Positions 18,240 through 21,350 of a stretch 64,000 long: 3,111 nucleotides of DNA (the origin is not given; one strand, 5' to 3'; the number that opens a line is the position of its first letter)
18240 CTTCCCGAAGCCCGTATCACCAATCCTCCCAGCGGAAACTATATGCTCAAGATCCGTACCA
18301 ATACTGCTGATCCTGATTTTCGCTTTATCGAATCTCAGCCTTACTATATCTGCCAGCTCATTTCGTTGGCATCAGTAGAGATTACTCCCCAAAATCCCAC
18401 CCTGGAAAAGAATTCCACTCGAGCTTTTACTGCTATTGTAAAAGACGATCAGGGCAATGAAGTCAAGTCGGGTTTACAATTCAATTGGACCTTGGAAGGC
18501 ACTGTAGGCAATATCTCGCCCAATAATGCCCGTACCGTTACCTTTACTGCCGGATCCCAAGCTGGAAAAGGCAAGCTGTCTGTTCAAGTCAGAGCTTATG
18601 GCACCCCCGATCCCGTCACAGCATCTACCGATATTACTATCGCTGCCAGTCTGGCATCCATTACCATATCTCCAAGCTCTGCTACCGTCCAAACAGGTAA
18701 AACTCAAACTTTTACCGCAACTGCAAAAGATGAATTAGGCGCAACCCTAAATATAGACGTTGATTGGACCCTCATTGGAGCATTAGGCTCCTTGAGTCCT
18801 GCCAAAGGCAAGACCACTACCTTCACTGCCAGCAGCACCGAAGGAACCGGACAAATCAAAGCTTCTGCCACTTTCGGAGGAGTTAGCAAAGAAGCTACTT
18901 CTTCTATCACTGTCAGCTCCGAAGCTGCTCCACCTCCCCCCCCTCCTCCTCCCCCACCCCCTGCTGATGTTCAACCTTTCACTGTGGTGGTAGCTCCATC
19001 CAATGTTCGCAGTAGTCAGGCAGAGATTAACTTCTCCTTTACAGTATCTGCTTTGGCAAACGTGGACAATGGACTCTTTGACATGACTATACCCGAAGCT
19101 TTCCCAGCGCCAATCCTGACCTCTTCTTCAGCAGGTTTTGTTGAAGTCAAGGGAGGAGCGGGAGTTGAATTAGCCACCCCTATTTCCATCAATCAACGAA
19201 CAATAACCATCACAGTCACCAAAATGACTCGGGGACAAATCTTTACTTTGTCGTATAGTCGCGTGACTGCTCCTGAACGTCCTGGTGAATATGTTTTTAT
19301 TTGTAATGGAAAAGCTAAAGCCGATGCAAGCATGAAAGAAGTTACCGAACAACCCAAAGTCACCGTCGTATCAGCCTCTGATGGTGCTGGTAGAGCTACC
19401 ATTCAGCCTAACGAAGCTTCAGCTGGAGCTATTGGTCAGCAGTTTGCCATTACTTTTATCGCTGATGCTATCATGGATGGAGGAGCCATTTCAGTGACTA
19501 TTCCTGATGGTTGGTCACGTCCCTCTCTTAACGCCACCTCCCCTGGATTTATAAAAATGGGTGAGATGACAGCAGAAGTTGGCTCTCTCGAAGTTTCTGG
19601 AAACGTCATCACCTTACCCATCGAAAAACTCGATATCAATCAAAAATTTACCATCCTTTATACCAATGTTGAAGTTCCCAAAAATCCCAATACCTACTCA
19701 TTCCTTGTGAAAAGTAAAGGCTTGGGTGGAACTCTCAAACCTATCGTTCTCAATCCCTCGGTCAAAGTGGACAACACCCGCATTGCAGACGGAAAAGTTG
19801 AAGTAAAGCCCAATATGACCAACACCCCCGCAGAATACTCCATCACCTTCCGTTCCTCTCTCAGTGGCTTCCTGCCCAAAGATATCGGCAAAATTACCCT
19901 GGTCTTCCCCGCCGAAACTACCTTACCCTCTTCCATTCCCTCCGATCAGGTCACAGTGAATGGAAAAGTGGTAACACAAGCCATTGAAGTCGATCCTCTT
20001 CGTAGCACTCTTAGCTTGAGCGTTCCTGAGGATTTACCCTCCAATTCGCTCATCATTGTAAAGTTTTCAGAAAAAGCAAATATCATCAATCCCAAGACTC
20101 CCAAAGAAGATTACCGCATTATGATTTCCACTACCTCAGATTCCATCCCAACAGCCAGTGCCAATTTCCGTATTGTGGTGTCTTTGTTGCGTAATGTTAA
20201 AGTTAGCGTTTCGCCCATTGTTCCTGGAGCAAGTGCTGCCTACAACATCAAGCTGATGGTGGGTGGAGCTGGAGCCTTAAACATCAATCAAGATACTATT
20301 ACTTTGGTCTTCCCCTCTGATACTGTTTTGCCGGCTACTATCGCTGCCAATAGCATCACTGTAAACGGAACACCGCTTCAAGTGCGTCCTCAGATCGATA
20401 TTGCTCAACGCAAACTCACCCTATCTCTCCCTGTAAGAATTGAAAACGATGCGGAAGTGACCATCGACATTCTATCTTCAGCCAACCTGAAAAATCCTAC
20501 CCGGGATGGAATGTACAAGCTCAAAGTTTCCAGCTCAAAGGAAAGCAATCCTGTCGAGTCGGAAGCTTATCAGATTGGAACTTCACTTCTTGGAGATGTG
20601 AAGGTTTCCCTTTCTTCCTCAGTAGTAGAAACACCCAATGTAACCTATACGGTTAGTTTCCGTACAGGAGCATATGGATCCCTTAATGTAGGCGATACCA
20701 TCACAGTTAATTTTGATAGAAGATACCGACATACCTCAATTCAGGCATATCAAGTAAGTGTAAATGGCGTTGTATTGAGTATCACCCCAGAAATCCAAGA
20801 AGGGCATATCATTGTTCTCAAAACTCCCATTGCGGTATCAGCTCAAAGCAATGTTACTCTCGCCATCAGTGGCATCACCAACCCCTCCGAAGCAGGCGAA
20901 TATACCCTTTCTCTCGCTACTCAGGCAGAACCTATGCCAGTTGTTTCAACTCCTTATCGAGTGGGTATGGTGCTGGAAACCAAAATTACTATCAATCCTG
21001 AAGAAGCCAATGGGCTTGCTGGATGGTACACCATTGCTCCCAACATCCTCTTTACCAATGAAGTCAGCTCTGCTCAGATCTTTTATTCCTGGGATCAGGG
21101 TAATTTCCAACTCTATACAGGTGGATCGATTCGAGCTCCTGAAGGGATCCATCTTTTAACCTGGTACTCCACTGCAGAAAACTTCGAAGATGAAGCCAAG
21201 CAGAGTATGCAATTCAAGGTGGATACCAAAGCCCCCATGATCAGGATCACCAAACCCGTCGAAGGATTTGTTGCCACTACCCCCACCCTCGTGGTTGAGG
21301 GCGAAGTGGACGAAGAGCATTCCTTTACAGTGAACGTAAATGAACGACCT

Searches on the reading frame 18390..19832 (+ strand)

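Call 44: search_protein_families(library=pfam, proteins=[window:18390-19832:+], max_evalue=1)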
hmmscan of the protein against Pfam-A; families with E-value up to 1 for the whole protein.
window:18390-19832:+ (481 aa): 5 families
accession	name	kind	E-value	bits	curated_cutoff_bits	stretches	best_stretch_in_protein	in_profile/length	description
PF09134.16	Invasin_D3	-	9.2e-05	23.3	33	2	8-83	19-94/98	Invasin, domain 3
PF10989.13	DUF2808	-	0.0044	17.5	25.3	1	214-313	26-133/146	Protein of unknown function (DUF2808)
PF16101.10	PRIMA1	-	0.027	14.7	38.6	1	151-194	34-77/158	Proline-rich membrane anchor 1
PF22812.1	CR_prot_dom_plant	-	0.34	11.8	34.1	1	180-192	4-16/71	Plant cysteine-rich protein domain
PF05308.16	Mito_fiss_reg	-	0.47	11.1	26.3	1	154-199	150-186/244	Mitochondrial fission regulator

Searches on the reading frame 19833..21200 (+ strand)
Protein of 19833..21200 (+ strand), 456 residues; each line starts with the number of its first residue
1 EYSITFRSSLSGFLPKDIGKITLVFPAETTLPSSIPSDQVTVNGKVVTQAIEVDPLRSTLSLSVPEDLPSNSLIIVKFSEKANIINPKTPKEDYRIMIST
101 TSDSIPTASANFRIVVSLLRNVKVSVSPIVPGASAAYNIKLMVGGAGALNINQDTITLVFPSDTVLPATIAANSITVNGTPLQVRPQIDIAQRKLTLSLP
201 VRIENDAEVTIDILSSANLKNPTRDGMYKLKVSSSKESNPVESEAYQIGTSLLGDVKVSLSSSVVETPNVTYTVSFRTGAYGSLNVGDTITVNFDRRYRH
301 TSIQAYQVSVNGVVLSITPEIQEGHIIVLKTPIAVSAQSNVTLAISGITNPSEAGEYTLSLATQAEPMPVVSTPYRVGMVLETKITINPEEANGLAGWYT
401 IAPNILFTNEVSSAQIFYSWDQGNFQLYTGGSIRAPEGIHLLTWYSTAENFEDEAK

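Call 44: search_protein_families(library=pfam, proteins=[window:19833-21200:+], max_evalue=1)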
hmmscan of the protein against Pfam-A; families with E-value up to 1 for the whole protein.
window:19833-21200:+ (456 aa): 4 families
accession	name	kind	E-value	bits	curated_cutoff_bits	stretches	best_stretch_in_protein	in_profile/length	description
PF10989.13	DUF2808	-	1.8e-06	28.5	25.3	2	310-364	71-128/146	Protein of unknown function (DUF2808)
PF13753.12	SWM_repeat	-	0.0078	16.9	27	1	150-211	12-79/86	Putative flagellar system-associated repeat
PF01479.30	S4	-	0.057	13.6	22.8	0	39-54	27-43/48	S4 domain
PF24558.1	DUF7604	-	0.2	12.4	25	0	212-277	8-79/147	Domain of unknown function (DUF7604)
